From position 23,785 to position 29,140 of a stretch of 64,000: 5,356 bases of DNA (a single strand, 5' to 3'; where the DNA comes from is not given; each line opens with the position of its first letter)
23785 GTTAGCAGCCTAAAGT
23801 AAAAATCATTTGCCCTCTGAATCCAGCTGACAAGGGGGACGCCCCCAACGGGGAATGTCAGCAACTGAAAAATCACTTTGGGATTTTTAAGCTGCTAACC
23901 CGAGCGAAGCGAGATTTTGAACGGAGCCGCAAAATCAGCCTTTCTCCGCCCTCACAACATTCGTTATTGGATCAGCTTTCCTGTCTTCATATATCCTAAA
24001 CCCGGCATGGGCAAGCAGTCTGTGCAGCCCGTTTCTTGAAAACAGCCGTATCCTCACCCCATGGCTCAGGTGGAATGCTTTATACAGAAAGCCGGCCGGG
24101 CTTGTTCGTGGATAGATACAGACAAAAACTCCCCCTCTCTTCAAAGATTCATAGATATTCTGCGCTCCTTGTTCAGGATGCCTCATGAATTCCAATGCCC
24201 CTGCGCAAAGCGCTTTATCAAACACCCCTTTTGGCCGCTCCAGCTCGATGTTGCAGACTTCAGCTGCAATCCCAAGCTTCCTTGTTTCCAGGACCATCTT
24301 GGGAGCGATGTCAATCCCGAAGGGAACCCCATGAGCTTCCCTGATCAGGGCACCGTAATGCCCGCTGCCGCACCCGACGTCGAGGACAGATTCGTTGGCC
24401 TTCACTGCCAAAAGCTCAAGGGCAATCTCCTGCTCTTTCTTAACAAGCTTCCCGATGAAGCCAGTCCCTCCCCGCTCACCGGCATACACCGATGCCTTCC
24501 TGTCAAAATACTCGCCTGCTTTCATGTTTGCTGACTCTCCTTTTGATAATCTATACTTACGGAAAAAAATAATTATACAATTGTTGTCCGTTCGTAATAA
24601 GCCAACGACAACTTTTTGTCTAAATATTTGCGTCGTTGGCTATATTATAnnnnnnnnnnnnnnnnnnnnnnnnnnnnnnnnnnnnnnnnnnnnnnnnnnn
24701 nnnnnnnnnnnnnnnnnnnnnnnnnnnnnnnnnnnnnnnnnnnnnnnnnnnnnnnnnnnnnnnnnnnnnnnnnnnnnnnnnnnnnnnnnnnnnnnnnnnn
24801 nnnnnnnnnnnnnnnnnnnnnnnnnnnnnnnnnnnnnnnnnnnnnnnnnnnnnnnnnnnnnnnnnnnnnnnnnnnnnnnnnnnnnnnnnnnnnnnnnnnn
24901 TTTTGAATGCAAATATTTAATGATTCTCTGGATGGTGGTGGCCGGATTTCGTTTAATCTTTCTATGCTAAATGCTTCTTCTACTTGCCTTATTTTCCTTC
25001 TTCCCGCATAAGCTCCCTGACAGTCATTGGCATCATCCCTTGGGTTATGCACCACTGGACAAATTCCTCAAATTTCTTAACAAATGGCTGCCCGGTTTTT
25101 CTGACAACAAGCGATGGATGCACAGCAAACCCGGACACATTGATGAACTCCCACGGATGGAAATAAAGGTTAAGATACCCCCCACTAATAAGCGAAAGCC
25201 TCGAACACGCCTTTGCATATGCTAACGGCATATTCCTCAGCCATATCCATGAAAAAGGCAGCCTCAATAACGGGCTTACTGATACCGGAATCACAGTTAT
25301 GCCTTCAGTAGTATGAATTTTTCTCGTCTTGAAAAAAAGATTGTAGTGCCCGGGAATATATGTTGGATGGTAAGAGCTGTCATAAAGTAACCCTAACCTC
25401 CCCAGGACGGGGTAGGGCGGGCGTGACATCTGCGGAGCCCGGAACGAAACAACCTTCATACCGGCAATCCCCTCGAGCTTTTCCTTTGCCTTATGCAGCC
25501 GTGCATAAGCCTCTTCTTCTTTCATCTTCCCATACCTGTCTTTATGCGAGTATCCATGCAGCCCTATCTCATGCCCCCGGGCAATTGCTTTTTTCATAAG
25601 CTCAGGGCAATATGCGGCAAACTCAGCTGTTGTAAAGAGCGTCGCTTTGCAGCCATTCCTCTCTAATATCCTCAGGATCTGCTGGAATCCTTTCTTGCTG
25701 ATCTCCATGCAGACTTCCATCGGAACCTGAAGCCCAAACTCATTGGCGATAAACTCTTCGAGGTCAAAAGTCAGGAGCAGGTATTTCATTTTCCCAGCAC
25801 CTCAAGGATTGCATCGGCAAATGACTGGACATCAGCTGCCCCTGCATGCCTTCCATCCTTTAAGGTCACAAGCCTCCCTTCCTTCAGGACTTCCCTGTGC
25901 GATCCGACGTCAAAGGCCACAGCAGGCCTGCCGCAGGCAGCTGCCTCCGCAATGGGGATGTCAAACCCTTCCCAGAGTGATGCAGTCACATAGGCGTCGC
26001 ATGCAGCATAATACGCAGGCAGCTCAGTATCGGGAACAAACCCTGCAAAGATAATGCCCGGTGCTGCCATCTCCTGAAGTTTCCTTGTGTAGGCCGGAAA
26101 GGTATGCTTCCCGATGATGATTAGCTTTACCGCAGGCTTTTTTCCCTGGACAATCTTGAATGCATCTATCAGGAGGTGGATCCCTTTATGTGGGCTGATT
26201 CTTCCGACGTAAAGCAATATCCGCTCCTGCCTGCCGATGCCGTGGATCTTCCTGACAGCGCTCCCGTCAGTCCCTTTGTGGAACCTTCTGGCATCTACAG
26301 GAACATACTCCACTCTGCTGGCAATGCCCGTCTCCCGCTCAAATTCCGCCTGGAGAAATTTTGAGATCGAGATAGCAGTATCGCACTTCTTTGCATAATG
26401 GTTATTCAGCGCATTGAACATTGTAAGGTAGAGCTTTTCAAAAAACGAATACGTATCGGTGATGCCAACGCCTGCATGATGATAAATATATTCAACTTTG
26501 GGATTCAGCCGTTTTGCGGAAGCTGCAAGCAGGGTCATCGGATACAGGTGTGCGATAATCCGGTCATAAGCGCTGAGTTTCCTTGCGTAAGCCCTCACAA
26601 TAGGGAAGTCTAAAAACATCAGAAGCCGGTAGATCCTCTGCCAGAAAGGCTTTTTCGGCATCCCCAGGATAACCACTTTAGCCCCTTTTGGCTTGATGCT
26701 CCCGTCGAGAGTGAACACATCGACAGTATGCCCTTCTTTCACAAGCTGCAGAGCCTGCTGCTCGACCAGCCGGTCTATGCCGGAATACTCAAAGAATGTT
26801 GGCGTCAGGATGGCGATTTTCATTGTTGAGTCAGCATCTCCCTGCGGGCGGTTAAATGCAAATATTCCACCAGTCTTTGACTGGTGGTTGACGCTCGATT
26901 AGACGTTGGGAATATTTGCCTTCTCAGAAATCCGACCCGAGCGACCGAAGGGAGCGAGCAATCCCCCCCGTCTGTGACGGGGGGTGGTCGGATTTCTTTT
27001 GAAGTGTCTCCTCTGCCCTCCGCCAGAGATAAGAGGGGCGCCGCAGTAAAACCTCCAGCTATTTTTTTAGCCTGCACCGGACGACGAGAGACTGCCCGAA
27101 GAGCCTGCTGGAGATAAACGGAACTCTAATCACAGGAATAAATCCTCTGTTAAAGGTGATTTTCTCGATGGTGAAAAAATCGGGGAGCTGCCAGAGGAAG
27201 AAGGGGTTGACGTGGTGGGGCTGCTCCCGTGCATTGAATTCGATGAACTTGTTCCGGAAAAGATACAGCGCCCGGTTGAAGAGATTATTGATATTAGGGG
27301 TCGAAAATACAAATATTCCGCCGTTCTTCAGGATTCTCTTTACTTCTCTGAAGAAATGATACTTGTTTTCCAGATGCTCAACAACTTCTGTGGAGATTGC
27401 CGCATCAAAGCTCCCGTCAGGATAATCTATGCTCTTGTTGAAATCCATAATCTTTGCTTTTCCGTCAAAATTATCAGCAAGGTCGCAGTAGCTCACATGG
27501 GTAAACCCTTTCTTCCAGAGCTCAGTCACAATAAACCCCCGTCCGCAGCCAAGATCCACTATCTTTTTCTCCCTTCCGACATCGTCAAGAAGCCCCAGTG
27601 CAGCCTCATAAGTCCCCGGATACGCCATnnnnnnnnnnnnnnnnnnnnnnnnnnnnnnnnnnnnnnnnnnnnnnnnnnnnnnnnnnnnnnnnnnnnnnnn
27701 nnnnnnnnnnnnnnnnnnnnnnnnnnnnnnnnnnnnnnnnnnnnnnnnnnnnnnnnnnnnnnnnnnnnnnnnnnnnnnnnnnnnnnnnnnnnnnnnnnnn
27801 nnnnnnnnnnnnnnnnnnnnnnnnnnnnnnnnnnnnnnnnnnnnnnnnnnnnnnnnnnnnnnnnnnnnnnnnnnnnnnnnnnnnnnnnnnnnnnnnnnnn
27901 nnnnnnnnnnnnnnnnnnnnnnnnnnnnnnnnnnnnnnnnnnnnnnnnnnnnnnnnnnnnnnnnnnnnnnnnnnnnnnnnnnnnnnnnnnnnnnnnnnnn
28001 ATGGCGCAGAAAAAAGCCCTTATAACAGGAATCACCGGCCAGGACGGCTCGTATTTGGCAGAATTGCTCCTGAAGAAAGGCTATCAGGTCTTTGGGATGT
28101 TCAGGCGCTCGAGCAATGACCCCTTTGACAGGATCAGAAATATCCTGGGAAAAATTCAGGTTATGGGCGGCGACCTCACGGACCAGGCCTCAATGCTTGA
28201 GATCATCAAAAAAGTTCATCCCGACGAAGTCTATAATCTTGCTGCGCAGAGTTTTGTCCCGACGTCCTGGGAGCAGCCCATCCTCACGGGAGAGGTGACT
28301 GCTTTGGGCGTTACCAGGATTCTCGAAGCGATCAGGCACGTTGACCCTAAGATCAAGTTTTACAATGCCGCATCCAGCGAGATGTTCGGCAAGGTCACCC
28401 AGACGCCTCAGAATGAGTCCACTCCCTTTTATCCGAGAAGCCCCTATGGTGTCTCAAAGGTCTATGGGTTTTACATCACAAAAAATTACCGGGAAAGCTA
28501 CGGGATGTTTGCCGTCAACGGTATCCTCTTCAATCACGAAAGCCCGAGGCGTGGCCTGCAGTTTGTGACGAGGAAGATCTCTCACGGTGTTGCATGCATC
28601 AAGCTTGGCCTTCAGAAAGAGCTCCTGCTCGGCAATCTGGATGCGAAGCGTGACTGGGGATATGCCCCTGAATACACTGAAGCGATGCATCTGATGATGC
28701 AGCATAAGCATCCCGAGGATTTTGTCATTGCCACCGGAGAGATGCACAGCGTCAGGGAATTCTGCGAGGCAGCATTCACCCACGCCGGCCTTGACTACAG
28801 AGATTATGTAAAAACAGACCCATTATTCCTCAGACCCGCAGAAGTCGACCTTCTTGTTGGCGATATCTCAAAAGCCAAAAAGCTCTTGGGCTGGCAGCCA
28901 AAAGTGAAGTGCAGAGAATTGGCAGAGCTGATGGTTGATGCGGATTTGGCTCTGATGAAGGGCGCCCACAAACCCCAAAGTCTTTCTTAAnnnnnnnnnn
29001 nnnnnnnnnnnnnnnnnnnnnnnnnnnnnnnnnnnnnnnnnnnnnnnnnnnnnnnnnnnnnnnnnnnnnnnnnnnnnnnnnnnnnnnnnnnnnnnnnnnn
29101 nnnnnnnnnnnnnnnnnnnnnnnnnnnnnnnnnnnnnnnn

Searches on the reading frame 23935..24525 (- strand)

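Call 10: search_protein_families(library=pfam, proteins=[window:23935-24525:-], max_evalue=0.001)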
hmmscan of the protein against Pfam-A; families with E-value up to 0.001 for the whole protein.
window:23935-24525:- (196 aa): 6 families
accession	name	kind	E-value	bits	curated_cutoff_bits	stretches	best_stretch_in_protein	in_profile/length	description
PF13489.12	Methyltransf_23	-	2.9e-14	53.6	27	1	39-179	17-162/164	Methyltransferase domain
PF08241.18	Methyltransf_11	-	5.2e-11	43.5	21.2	1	48-136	1-95/95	Methyltransferase domain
PF08242.18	Methyltransf_12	-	1e-10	42.6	30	1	48-134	1-98/98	Methyltransferase domain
PF13847.12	Methyltransf_31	-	7.8e-10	39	27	1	42-140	2-113/145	Methyltransferase domain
PF13649.12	Methyltransf_25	-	7.9e-10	39.7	27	1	47-132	1-97/97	Methyltransferase domain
PF01135.25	PCMT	-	0.00053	20.3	20.3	1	34-82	64-115/210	Protein-L-isoaspartate(D-aspartate) O-methyltransferase (PCMT)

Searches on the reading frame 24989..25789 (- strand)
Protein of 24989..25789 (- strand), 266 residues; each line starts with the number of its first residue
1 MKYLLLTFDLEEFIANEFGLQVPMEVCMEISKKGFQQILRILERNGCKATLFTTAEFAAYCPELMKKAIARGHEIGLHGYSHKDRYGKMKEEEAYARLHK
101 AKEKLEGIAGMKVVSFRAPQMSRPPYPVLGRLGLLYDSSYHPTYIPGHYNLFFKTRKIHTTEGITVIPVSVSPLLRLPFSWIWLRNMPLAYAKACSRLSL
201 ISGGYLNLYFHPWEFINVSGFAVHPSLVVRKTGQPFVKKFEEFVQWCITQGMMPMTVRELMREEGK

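Call 10: search_protein_families(library=pfam, proteins=[window:24989-25789:-], max_evalue=0.001)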
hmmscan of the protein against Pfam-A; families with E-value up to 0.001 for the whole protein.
window:24989-25789:- (266 aa): 3 families
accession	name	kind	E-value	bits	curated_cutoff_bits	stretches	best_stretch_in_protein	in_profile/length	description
PF01522.26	Polysacc_deac_1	-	5.2e-18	65.6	23.1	1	32-122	18-107/124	Polysaccharide deacetylase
PF10096.14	DUF2334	-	6.5e-09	36.1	26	1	63-214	57-190/203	Uncharacterized protein conserved in bacteria (DUF2334)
PF11959.13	DUF3473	-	3.3e-05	24.3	29.6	1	157-215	22-84/130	Domain of unknown function (DUF3473)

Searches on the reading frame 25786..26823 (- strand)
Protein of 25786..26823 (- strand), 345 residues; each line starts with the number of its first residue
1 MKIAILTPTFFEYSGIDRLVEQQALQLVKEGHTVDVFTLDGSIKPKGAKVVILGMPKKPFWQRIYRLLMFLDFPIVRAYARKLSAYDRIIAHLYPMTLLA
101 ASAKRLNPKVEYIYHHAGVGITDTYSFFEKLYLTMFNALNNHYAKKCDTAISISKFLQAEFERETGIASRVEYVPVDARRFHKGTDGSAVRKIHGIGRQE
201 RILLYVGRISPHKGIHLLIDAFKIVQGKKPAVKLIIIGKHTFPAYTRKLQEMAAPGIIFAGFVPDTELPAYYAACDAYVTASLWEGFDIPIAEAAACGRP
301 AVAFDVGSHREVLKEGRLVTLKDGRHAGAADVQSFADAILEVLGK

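Call 10: search_protein_families(library=pfam, proteins=[window:25786-26823:-], max_evalue=0.001)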
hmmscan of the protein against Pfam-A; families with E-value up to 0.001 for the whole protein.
window:25786-26823:- (345 aa): 6 families
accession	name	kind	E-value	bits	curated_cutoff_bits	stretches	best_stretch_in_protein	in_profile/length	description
PF00534.26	Glycos_transf_1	-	4e-33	114.8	26.4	1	191-343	6-156/172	Glycosyl transferases group 1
PF13692.12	Glyco_trans_1_4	-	5.3e-32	111.5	27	1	201-343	2-140/142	Glycosyl transferases group 1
PF13439.12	Glyco_transf_4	-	6.5e-16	59.3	28.5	1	14-175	2-163/170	Glycosyltransferase Family 4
PF13579.12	Glyco_trans_4_4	-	7.3e-09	36.6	29.7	1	15-176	2-157/158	Glycosyl transferase 4-like domain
PF20706.3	GT4-conflict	-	2.9e-06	27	26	1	144-303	144-310/385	Family 4 Glycosyltransferase in conflict systems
PF13524.12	Glyco_trans_1_2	-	0.00012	22.5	25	1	229-326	12-102/144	Glycosyl transferase-like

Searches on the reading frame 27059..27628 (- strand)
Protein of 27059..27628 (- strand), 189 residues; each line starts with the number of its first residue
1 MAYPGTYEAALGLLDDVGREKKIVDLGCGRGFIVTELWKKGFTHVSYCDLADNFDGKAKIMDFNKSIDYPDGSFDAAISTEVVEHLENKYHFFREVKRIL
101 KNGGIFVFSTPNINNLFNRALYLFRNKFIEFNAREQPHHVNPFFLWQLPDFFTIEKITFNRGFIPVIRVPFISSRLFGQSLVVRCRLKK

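Call 10: search_protein_families(library=pfam, proteins=[window:27059-27628:-], max_evalue=0.001)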
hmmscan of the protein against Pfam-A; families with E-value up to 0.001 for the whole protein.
window:27059-27628:- (189 aa): 7 families
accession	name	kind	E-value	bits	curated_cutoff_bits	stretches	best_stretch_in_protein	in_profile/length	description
PF08241.18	Methyltransf_11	-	6.4e-16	59.2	21.2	1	24-108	1-95/95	Methyltransferase domain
PF13489.12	Methyltransf_23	-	4.9e-14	52.8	27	1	19-122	22-134/164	Methyltransferase domain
PF13847.12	Methyltransf_31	-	1.3e-11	44.8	27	1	59-117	59-114/145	Methyltransferase domain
PF13649.12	Methyltransf_25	-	2.9e-10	41.1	27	1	23-104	1-97/97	Methyltransferase domain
PF08242.18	Methyltransf_12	-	3.2e-08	34.7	30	1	24-106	1-98/98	Methyltransferase domain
PF05148.21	Methyltransf_8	-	3.1e-06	27.7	27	1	20-109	73-157/219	Hypothetical methyltransferase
PF03141.22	Methyltransf_29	-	2.6e-05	23.4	23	1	64-115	172-224/506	Putative S-adenosyl-L-methionine-dependent methyltransferase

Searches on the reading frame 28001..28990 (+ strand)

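Call 10: search_protein_families(library=pfam, proteins=[window:28001-28990:+], max_evalue=0.001)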
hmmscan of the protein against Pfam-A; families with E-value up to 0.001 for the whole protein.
window:28001-28990:+ (329 aa): 5 families
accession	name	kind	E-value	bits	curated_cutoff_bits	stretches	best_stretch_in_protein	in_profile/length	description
PF16363.11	GDP_Man_Dehyd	-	1e-127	426.7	27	1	7-311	1-332/332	GDP-mannose 4,6 dehydratase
PF01370.27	Epimerase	-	1.8e-68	230.9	20.9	1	6-244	1-240/240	NAD dependent epimerase/dehydratase family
PF04321.23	RmlD_sub_bind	-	8e-09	35.4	27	1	5-163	2-139/287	RmlD substrate binding domain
PF05368.20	NmrA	-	3e-05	24.2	27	1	3-73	2-71/298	NmrA-like family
PF02719.21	Polysacc_synt_2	-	0.00048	19.8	20.2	1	7-111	2-115/293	Polysaccharide biosynthesis protein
